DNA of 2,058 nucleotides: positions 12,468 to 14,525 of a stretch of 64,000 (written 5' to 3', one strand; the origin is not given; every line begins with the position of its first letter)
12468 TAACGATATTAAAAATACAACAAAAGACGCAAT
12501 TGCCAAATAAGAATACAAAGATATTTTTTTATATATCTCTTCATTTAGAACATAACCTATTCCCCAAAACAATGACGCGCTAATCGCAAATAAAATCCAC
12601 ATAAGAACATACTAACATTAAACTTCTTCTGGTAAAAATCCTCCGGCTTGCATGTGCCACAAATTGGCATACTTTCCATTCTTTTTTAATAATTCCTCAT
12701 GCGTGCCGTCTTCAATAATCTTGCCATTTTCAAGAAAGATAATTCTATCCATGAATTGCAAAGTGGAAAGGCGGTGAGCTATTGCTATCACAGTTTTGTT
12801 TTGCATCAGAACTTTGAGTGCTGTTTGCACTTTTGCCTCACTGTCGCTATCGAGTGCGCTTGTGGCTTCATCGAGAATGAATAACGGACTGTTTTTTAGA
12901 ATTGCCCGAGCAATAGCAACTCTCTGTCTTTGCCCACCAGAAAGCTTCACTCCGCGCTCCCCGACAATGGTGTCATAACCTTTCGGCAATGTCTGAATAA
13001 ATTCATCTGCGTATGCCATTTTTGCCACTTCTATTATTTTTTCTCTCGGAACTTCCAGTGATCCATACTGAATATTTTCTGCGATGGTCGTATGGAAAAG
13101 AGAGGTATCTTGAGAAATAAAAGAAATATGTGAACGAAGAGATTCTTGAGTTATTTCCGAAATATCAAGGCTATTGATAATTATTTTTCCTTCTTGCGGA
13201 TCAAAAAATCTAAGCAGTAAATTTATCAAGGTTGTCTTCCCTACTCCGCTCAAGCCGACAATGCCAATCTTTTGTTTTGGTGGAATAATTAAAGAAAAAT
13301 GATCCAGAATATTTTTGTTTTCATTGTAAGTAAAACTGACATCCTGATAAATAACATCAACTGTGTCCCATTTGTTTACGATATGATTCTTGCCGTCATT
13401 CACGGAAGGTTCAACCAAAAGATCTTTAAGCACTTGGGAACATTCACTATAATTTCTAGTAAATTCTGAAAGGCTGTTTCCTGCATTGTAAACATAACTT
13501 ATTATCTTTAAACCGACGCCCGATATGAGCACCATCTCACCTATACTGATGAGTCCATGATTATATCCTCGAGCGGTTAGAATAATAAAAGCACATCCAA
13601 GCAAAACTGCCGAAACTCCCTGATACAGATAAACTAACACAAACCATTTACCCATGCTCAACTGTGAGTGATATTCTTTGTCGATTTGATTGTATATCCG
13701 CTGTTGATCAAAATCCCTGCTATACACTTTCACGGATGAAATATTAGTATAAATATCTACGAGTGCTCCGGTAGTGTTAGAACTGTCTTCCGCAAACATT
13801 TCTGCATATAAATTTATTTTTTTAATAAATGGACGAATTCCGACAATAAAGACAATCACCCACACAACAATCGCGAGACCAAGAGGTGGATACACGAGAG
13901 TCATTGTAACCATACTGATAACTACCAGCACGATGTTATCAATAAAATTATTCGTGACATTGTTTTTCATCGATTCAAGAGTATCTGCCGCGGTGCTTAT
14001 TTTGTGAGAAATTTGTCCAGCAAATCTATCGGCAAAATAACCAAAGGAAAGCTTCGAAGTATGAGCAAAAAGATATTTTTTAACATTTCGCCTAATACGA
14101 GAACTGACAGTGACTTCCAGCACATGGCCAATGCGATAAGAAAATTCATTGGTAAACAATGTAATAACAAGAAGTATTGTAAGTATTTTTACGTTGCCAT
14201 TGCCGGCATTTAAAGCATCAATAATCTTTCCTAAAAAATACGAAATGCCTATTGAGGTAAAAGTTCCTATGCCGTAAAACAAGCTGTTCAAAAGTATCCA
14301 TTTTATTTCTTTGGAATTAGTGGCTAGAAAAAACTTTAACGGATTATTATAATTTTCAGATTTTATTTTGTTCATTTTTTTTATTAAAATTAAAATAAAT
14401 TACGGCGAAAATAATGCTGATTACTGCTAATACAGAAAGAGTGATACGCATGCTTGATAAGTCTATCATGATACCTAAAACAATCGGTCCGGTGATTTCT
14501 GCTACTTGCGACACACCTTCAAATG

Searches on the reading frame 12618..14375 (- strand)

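Call 6: search_protein_families(library=pfam, proteins=[window:12618-14375:-], max_evalue=0.01)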
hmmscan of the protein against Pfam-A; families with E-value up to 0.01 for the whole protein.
window:12618-14375:- (585 aa): 8 families
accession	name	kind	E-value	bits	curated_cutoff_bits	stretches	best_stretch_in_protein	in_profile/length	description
PF00005.33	ABC_tran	-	4.1e-32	112.1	25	1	357-506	1-137/137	ABC transporter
PF00664.28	ABC_membrane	-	1.6e-15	58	28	1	32-280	6-259/274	ABC transporter transmembrane region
PF02463.25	SMC_N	-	8.6e-09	35.6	40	1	306-546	135-209/220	RecF/RecN/SMC N terminal domain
PF03266.21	NTPase_1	-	0.0017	18.7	23.9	0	472-554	72-153/168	NTPase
PF13401.12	AAA_22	-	0.0019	19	27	0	372-441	10-33/130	AAA domain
PF01926.29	MMR_HSR1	-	0.0025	18.4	21.9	1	369-389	1-21/113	50S ribosome-binding GTPase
PF03193.22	RsgA_GTPase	-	0.0065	16.8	30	0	348-389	88-128/174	RsgA GTPase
PF09818.15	ABC_ATPase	-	0.0068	15.9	23.2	0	456-508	137-188/283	P-loop domain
